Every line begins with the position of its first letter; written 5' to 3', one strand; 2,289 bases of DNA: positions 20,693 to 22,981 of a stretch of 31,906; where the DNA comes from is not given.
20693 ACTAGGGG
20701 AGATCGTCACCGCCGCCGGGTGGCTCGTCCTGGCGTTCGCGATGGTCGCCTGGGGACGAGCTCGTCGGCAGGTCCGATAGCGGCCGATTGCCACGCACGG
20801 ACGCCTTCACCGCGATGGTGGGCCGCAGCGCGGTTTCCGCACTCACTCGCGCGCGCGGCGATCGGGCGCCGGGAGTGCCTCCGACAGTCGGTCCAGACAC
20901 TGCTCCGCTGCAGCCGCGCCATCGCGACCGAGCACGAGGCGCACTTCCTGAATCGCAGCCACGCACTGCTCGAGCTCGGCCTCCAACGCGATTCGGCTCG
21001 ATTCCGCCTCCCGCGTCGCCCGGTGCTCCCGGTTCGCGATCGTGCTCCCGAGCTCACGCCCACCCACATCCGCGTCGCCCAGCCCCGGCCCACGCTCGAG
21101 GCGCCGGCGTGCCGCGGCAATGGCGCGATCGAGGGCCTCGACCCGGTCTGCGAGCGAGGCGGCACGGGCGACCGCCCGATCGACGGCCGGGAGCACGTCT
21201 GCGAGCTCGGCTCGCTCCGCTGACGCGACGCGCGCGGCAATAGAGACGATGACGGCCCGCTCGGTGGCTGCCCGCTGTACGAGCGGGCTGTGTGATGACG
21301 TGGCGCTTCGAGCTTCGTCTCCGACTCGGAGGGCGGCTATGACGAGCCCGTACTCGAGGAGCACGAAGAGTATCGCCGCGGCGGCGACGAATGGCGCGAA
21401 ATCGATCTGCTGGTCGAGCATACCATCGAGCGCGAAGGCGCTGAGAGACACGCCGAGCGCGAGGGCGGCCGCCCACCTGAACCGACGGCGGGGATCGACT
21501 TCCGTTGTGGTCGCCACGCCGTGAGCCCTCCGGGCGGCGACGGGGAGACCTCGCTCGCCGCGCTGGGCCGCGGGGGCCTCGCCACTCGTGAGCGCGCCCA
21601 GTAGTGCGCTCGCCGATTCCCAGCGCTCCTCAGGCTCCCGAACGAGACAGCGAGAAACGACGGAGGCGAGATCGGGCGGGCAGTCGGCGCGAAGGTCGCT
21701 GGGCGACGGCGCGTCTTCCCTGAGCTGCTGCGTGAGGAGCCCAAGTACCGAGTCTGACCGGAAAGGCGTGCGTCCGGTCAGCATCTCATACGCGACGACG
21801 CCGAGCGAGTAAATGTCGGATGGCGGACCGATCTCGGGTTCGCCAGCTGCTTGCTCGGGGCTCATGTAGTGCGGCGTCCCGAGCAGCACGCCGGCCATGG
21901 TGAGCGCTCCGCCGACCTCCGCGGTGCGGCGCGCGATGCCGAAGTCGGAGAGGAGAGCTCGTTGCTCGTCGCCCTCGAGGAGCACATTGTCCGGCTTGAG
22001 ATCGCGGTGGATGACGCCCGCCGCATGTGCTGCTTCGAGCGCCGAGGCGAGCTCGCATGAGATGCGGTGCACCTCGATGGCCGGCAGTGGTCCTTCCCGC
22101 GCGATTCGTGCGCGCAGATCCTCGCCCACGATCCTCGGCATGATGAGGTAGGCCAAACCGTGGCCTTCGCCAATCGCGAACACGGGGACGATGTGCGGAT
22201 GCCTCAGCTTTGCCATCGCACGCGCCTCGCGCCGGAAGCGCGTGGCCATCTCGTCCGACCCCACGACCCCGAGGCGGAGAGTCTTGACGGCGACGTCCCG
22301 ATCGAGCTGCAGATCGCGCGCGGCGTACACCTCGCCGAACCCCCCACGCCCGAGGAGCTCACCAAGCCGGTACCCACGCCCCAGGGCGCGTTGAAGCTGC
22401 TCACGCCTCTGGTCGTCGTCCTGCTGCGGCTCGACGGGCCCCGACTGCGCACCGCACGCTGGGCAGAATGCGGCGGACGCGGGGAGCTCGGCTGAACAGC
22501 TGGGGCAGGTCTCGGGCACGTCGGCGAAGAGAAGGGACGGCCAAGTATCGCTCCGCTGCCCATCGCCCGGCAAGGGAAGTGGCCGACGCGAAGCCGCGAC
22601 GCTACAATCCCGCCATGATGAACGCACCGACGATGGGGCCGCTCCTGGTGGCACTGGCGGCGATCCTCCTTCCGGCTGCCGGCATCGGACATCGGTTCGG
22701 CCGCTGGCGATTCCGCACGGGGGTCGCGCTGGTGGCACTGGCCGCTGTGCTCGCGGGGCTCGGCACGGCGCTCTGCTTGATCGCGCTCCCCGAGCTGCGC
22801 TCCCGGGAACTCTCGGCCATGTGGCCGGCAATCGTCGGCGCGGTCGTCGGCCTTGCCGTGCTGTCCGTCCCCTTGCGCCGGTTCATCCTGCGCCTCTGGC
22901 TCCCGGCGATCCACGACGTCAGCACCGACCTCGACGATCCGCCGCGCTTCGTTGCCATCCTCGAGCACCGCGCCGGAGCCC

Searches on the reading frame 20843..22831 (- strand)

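Call 88: search_protein_families(library=pfam, proteins=[window:20843-22831:-], max_evalue=0.00001)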
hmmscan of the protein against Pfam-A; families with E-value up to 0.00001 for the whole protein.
window:20843-22831:- (662 aa): 3 families
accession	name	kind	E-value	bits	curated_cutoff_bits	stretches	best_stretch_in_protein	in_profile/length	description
PF00069.31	Pkinase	-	3.8e-48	164.6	31.7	1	154-409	1-257/263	Protein kinase domain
PF07714.23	PK_Tyr_Ser-Thr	-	1.3e-31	110.3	23.1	1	156-404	3-249/258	Protein tyrosine and serine/threonine kinase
PF13240.11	Zn_Ribbon_1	-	5.7e-06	26.4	25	0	109-128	2-21/23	zinc-ribbon domain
